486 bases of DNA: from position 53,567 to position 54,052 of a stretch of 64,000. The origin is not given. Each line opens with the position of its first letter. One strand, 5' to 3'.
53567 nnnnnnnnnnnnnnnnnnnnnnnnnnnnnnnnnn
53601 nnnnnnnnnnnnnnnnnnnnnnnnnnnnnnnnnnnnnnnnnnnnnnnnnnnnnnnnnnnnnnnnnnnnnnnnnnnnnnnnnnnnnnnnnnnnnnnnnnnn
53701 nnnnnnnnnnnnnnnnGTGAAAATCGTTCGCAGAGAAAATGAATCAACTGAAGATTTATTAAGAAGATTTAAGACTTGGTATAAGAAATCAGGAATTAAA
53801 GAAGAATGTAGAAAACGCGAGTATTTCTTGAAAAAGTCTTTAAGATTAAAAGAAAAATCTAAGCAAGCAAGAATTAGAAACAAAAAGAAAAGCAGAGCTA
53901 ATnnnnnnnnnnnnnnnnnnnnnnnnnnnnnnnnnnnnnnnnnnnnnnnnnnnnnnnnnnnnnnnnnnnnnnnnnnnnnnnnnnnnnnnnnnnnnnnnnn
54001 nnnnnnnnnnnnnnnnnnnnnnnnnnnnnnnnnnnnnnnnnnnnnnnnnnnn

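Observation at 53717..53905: Phage-encoded ribosomal protein bS21 with its own promoter inside the tail-fibre module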

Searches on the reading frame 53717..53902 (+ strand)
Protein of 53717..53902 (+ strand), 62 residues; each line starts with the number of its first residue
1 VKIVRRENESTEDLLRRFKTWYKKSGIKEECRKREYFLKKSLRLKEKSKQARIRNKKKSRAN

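Call 3: search_protein_families(library=pfam, proteins=[window:53717-53902:+], max_evalue=1)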
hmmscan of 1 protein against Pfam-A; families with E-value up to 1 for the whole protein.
seq(62 aa): 1 family
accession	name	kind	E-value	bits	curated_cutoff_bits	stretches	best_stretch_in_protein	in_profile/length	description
PF01165.25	Ribosomal_S21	-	8e-11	41.9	27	1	3-55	2-54/55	Ribosomal protein S21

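Call 4: search_protein_families(library=ncbifam, proteins=[window:53717-53902:+], max_evalue=1)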
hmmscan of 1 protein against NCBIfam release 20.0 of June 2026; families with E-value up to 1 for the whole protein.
seq(62 aa): 1 family
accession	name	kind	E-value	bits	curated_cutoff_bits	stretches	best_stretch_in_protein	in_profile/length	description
TIGR00030.1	S21p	equivalog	1.7e-11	43.8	28.95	1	3-58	3-58/58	30S ribosomal protein S21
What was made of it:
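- On Ribosomal protein bS21 (PF01165 / TIGR00030): TIGR00030 (equivalog) 43.8 bits against 28.95, profile 3-58 of 58 (calls 3, 4).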

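Call 5: search_protein_families(library=phrogs, proteins=[window:53717-53902:+], max_evalue=1)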
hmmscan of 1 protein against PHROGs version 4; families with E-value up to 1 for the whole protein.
seq(62 aa): 2 families
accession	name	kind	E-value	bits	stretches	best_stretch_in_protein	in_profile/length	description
phrog_21469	-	moron, auxiliary metabolic gene and host takeover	1.7e-05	25.9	1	3-59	4-60/71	ribosomal protein S21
phrog_3823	-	unknown function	0.56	11.1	0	12-34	50-72/74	-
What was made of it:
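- Checked: The HMM matches are significant and nearly full length: PF01165 E=8e-11, 41.9 bits (cut-off 27), profile positions 2-54 of 55 (call 3); TIGR00030 43.8 bits (cut-off 28.95), positions 3-58 of 58 (call 4); phrog_21469 'ribosomal protein S21' E=1.7e-5 (call 5).
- HMM matches are above the curated cut-offs and cover the whole family model (calls 3-5).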

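Call 16: find_homologous_proteins(query=window:53717-53902:+, max_evalue=0.001)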
Query seq(62 aa) (62 aa): 2 proteins with E <= 0.001 among 2 candidates.
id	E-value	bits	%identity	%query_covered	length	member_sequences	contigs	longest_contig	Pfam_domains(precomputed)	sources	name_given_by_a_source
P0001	2.5e-29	117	100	100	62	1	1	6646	PF01165.26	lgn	-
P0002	5.3e-29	116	98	100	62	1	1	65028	PF01165.26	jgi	-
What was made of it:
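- Tried and rejected: The word-index protein search found only the identical protein (call 16).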

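Call 17: search_dna_similar(query=window:53717-53902:+, collection=phages, mode=protein, max_evalue=0.001, max_rows=40)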
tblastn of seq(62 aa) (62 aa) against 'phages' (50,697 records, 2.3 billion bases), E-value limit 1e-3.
Records with a match: 4; places in all: 4; records where one place covers at least 80% of the query: 0.
Best place of each record, by identity: <60% 4.
By first word of the organism name: Staphylococcus 2; Listeria 2.
By host as written in the record: Staphylococcus aureus 2; Listeria monocytogenes 2.
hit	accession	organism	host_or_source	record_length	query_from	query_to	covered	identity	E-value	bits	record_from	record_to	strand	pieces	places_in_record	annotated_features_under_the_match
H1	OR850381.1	Staphylococcus phage SA 1298 Kay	Staphylococcus aureus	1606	2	37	58%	58.3%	6e-4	41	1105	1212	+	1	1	record has no annotation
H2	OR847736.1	Listeria phage LM 4-11-1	Listeria monocytogenes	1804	2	37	58%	58.3%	6e-4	41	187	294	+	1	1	record has no annotation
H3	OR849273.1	Listeria phage LM 4-14-1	Listeria monocytogenes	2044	2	37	58%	58.3%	6e-4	41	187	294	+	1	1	record has no annotation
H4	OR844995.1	Staphylococcus phage SA 1306 Kay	Staphylococcus aureus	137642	2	37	58%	58.3%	6e-4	41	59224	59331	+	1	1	record has no annotation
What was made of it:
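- Tried and rejected: tblastn of bS21 against GenBank phages gave only weak partial hits in unannotated Staphylococcus and Listeria phage records (call 17).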

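Call 19: find_encoding_contigs(protein=P0002, flank=10000, max_places=4)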
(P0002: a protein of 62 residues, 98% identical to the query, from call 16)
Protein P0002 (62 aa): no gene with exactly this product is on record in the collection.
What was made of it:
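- Tried and rejected: The look-up of P0002 failed (call 19).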

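Call 20: find_encoding_contigs(protein=P0001, flank=10000, max_places=4)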
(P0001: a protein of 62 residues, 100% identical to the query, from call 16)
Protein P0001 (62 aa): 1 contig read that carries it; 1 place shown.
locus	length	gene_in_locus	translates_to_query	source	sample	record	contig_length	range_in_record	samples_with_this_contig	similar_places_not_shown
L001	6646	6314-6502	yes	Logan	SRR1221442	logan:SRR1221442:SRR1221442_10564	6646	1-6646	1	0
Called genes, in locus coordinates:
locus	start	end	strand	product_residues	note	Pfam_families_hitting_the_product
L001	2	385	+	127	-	?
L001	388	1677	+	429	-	PF03382:DUF285 (weak)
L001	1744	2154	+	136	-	-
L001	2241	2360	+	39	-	-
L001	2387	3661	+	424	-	PF01120:Alpha_L_fucos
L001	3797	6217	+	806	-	PF02368:Big_2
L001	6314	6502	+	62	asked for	PF01165:Ribosomal_S21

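Call 22: search_protein_representatives(protein=window:53717-53902:+)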
Query: 62 residues. Proteins with E-value up to 0.001 (for the whole library): 254; up to 1e-10: 2; up to 1e-30: 0. The best 150 are listed.
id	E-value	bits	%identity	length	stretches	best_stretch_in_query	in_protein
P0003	5.0e-12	61.1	60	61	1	1-60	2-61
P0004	8.2e-11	57.3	58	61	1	2-60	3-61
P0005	1.2e-10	56.8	57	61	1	2-57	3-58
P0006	1.3e-10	56.6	66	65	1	6-58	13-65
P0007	6.6e-09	51.3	54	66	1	1-59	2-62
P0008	3.3e-07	46.1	58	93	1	8-57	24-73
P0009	3.3e-07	46.0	34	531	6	2-34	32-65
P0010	3.9e-07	45.8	52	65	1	2-62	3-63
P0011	4.1e-07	45.8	52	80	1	2-57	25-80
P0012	1.1e-06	44.4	51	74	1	10-60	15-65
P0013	1.2e-06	44.3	51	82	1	8-58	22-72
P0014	1.7e-06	43.8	49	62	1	2-60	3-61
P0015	1.9e-06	43.7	51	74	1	2-58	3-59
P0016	3.1e-06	43.0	53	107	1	3-55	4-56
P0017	4.8e-06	42.4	53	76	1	2-58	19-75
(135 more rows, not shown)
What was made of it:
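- Tried and rejected: The exhaustive HMMER search was needed (call 22).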

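Call 25: list_cluster_members(proteins=[P0003, P0004, P0005, P0006, P0007, P0010, P0014, P0008, P0011, P0012])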
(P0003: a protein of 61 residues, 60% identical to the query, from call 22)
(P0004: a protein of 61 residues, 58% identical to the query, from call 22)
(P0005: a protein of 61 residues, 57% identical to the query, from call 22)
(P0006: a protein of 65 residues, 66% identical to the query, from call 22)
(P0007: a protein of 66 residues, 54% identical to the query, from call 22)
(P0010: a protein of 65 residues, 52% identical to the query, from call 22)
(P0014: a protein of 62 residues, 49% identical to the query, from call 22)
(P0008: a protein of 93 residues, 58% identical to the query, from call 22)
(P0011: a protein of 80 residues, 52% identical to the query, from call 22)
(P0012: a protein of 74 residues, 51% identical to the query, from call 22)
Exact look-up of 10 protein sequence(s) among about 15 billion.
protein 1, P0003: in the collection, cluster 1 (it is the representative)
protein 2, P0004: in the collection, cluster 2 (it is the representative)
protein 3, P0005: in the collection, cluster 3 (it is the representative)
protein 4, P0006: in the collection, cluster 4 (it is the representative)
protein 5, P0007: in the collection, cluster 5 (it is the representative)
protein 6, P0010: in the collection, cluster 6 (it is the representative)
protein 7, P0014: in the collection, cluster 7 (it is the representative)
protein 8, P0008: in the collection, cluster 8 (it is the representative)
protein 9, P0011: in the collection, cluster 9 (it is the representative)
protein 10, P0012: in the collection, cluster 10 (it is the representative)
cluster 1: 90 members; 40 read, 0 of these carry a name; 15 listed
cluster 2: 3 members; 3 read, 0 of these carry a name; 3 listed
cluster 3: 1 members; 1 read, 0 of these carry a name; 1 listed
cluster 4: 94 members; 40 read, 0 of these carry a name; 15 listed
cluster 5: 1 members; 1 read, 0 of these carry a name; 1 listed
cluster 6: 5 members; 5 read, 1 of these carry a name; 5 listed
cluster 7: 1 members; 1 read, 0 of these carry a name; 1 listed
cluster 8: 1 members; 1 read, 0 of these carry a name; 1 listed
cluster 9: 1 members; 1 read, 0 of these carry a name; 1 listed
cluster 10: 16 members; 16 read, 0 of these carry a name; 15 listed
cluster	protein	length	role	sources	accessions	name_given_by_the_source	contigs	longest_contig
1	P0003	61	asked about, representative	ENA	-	-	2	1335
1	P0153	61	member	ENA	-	-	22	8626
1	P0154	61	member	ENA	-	-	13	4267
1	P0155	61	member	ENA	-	-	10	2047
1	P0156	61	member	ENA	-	-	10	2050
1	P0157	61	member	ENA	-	-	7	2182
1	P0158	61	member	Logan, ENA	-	-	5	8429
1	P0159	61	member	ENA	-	-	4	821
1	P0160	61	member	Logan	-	-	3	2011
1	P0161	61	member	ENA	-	-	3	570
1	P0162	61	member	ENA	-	-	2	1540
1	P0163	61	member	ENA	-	-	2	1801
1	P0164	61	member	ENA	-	-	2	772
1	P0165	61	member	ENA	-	-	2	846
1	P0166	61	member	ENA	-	-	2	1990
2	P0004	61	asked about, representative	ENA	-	-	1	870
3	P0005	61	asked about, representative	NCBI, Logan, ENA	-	-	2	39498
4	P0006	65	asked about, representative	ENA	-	-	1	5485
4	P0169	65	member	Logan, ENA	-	-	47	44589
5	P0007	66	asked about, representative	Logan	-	-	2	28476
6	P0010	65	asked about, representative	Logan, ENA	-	-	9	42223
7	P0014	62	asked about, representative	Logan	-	-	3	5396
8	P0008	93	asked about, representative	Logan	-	-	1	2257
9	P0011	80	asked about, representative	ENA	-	-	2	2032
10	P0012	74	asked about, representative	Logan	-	-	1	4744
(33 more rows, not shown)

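Call 26: find_encoding_contigs(protein=P0005, flank=10000, max_places=2)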
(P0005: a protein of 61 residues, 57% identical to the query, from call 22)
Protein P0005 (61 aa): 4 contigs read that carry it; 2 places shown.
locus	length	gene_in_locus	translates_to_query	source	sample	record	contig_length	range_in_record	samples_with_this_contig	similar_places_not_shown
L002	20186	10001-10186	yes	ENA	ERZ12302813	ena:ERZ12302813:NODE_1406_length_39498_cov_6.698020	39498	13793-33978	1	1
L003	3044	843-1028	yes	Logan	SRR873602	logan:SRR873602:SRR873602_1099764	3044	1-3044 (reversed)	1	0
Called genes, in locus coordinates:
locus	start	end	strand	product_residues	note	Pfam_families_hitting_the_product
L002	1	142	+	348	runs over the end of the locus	PF00004:AAA, PF13177:DNA_pol3_delta2, PF12169:DNA_pol3_gamma3 (weak)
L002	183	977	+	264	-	PF14532:Sigma54_activ_2 (weak), PF13177:DNA_pol3_delta2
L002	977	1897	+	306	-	PF21694:DNA_pol3_delta_C (weak)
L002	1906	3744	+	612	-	PF01751:Toprim, PF01131:Topoisom_bac, PF01396:Zn_ribbon_Top1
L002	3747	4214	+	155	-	PF00692:dUTPase (weak)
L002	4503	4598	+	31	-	-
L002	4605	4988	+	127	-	-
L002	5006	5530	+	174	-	-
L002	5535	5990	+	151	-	-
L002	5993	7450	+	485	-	PF26128:Gad2 (faint), PF01743:PolyA_pol, PF12627:PolyA_pol_RNAbd, PF13735:tRNA_NucTran2_2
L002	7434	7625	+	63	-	-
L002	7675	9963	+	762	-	PF13671:AAA_33, PF00149:Metallophos, PF09511:RNA_lig_T4_1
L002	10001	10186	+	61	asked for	PF01165:Ribosomal_S21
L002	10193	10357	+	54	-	-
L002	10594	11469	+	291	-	-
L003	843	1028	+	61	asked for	PF01165:Ribosomal_S21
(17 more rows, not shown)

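Call 27: find_encoding_contigs(protein=P0169, flank=10000, max_places=2)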
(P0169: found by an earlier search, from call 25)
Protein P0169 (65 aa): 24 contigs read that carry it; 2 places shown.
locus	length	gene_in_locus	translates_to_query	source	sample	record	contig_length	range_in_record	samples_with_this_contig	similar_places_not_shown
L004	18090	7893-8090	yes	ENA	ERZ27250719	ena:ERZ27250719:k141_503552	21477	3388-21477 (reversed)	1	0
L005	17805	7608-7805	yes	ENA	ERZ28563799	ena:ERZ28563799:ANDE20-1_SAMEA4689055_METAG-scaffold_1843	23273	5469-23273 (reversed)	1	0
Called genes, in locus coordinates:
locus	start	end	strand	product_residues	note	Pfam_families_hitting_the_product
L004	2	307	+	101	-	?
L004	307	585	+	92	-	-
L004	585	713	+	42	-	-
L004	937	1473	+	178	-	PF02511:Thy1 (weak)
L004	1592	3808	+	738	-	PF13671:AAA_33, PF00149:Metallophos, PF09511:RNA_lig_T4_1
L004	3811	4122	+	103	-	-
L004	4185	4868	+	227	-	PF00004:AAA, PF13177:DNA_pol3_delta2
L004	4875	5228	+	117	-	-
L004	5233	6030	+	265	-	PF13177:DNA_pol3_delta2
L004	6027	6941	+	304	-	PF21694:DNA_pol3_delta_C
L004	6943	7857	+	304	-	PF12705:PDDEXK_1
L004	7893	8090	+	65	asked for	PF01165:Ribosomal_S21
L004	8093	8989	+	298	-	PF00890:FAD_binding_2 (weak), PF01134:GIDA (faint), PF03486:HI0933_like (weak), PF07992:Pyr_redox_2, PF12831:FAD_oxidored, PF13450:NAD_binding_8 (weak), PF13738:Pyr_redox_3, PF00070:Pyr_redox (weak), +3 more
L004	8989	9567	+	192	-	-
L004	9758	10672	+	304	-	PF00149:Metallophos (weak)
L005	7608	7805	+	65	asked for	PF01165:Ribosomal_S21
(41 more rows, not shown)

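Call 28: find_related_loci(query=window:53717-53902:+, collection=viral_contigs, flank=10000)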
Query seq(62 aa) (62 aa) in viral_contigs; peptide patterns used: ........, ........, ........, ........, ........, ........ (x = any residue, [..] = any of these).
30 stretches matched a pattern; 3 encode a relative of the query (tblastn E <= 1e-3); 3 distinct loci.
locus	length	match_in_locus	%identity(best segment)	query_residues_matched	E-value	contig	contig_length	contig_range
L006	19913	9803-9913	49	1-37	6e-8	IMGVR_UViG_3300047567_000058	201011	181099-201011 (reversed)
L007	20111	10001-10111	49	1-37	6e-8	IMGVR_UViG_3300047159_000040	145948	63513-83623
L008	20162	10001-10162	43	2-54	5e-6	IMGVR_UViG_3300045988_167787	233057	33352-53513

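Call 35: search_solved_structures(query=window:53717-53902:+, max_evalue=0.01, show_alignments=4)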
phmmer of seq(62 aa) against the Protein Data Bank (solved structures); distinct sequences matched with E-value up to 0.01: 27.
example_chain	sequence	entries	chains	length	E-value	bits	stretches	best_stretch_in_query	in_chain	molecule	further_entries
5nd8_u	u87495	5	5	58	2.2e-09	40.3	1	2-55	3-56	30S ribosomal protein S21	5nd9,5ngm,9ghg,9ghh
6fxc_Au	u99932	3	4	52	2.4e-09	40.2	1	4-54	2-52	30S ribosomal protein S21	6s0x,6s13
7qv1_b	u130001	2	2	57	4.8e-09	39.2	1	2-54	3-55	30S ribosomal protein S21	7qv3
5myj_AU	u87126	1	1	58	2.3e-08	37.2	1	3-56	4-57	30S ribosomal protein S21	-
9hig_U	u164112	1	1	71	5e-06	29.8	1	5-60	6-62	Small ribosomal subunit protein bS21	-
6eri_BU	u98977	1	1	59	1e-05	28.8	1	3-55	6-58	30S ribosomal protein S21, chloroplastic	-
9h90_u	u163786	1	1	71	1.1e-05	28.8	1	5-58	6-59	30S ribosomal protein S21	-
5x8p_u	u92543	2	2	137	1.4e-05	28.4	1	4-60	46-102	protein S21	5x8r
28nt_u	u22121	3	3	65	1.7e-05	28.2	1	6-59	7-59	Small ribosomal subunit protein bS21B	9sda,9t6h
10fz_U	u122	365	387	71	2e-05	28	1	5-58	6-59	Small ribosomal subunit protein bS21 | 30S ribosomal protein S21 | 30S ribosomal protein S2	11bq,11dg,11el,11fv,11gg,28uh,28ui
8rd8_NV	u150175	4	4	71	2.1e-05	27.9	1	5-59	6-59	Small ribosomal subunit protein bS21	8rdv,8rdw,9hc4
5mmj_u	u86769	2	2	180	2.3e-05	27.7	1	4-60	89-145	plastid ribosomal protein bS21c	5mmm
7qg8_v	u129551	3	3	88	3.3e-05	27.3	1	5-62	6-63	30S ribosomal protein S21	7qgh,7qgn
3j9z_SU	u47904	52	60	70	3.9e-05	27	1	5-58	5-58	30S ribosomal protein S21 | Small ribosomal subunit protein bS21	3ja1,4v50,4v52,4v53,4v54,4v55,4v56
23wi_u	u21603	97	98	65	5.8e-05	26.5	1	5-58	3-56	Small ribosomal subunit protein bS21 | 30S ribosomal protein S21 | Ribosomal protein S21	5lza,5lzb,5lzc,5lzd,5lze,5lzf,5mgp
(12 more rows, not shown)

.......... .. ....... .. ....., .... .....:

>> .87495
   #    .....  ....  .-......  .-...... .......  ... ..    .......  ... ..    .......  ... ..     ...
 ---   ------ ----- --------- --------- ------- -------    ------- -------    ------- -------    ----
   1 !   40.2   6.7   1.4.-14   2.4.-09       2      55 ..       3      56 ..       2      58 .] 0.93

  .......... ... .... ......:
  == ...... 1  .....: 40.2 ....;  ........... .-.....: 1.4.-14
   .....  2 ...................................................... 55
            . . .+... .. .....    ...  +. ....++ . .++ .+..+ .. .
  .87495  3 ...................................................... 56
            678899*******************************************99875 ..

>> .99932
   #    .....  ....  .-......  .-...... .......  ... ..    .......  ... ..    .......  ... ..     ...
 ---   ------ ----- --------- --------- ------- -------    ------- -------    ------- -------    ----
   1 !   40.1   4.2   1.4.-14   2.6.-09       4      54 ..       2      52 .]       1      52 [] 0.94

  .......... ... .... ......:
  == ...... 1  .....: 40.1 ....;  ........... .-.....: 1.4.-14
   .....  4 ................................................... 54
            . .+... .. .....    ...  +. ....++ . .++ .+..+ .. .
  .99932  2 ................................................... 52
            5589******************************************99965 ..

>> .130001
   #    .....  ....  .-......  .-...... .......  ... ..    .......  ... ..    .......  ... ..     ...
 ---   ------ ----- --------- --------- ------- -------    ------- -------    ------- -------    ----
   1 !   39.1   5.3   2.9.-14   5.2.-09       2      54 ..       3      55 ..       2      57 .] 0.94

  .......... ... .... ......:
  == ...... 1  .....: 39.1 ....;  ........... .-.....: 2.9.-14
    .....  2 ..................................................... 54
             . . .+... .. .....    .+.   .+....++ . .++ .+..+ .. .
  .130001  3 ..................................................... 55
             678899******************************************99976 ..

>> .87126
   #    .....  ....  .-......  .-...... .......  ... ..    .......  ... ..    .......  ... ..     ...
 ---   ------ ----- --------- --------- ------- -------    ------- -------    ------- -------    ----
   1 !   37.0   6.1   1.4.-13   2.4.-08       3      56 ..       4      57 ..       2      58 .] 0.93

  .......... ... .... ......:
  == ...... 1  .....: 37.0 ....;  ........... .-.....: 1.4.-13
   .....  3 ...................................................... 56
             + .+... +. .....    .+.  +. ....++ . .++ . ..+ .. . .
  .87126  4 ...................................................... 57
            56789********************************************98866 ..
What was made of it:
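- The best solved-structure relatives are ribosomal bS21 of S. aureus, B. subtilis and L. lactis (E 2e-9 to 2e-8, call 35).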

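Call 39: find_encoding_contigs(protein=P0153, flank=6000, max_places=2)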
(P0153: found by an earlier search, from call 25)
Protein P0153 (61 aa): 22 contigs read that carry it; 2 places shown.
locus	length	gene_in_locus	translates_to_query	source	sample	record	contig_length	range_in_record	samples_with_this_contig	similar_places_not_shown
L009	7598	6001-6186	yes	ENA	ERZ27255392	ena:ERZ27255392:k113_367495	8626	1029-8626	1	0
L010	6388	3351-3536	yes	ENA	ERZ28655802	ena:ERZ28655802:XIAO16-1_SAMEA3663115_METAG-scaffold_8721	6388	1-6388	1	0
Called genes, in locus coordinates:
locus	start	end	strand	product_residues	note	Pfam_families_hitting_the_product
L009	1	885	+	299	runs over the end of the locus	-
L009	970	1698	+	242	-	-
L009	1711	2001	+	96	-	-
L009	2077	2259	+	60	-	-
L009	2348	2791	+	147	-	-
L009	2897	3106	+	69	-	-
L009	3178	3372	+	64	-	-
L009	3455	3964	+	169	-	-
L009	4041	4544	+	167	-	-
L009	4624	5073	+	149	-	-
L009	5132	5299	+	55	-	-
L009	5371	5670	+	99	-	-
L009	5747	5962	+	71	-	-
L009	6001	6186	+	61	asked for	PF01165:Ribosomal_S21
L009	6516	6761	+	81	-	-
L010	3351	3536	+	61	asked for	PF01165:Ribosomal_S21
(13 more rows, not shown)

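Call 40: find_encoding_contigs(protein=P0007, flank=8000, max_places=1)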
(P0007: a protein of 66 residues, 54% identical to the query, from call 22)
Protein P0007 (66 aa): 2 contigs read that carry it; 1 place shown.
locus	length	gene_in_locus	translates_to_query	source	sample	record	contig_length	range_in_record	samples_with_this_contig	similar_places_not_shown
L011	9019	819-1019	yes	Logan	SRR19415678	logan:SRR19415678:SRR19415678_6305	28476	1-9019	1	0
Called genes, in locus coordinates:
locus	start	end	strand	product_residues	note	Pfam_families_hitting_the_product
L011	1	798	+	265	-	?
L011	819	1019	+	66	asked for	PF01165:Ribosomal_S21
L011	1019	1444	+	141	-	-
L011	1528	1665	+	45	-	-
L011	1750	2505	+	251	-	-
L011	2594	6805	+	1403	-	-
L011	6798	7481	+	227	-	-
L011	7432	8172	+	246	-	-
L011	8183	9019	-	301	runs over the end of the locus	-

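Call 41: find_encoding_contigs(protein=P0010, flank=8000, max_places=1)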
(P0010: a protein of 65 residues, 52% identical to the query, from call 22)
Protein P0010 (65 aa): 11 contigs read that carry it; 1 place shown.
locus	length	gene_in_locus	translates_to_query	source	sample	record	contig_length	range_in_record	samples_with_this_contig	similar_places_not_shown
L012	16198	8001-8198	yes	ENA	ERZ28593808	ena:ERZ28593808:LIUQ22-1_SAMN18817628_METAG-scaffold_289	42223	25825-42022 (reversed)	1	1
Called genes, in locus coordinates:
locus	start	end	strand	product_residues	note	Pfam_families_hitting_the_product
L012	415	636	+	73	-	-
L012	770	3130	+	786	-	PF13306:LRR_5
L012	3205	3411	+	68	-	-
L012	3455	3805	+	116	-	-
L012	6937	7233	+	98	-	-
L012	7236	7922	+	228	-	-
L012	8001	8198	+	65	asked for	PF01165:Ribosomal_S21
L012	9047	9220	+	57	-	-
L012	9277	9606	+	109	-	PF14191:YodL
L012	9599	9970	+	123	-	-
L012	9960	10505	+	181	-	-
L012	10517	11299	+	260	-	PF01541:GIY-YIG, PF22083:I-HmuI_NUMOD-like (weak)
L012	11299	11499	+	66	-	-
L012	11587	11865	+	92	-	-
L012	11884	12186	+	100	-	-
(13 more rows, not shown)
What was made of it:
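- For six of them the encoding contigs were read (P0005, P0006, P0003, P0007, P0010, plus the identical copy P0001/L001), and all lie in phage-like contexts with different neighbours (calls 20, 26, 27, 39-41).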

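Call 69: find_related_loci(query=A4, collection=viral_contigs, flank=10000)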
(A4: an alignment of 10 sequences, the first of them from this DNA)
Query A4 (62 aa) in viral_contigs; peptide patterns used: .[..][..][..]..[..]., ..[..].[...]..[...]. (x = any residue, [..] = any of these).
194 stretches matched a pattern; 19 encode a relative of the query (tblastn E <= 1e-3); 19 distinct loci.
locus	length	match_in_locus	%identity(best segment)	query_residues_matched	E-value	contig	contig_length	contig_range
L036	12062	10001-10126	50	1-42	6e-9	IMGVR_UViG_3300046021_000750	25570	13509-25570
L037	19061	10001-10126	50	1-42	6e-9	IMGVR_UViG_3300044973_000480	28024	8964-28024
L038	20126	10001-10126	50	1-42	6e-9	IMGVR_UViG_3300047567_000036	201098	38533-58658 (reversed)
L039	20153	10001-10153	45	2-52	7e-8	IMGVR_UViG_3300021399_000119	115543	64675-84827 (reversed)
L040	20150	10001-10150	48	6-52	9e-7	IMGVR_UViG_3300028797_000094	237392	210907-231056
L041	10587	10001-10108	50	2-37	9e-7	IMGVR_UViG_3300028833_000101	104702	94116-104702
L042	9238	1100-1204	51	8-42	2e-6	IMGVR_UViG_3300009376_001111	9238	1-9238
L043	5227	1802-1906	51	8-42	2e-6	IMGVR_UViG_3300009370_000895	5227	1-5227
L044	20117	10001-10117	51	10-48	4e-7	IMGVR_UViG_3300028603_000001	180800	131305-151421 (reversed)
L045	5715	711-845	41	14-59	3e-6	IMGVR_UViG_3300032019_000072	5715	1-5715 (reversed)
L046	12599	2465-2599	41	14-59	3e-6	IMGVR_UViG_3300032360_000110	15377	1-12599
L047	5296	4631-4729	48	9-41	8e-6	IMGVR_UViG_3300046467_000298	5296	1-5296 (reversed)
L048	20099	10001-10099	52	9-41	1e-5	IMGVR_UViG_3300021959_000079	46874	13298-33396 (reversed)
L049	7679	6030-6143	50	14-51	3e-5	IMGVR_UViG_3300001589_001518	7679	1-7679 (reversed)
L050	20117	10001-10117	47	15-61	4e-5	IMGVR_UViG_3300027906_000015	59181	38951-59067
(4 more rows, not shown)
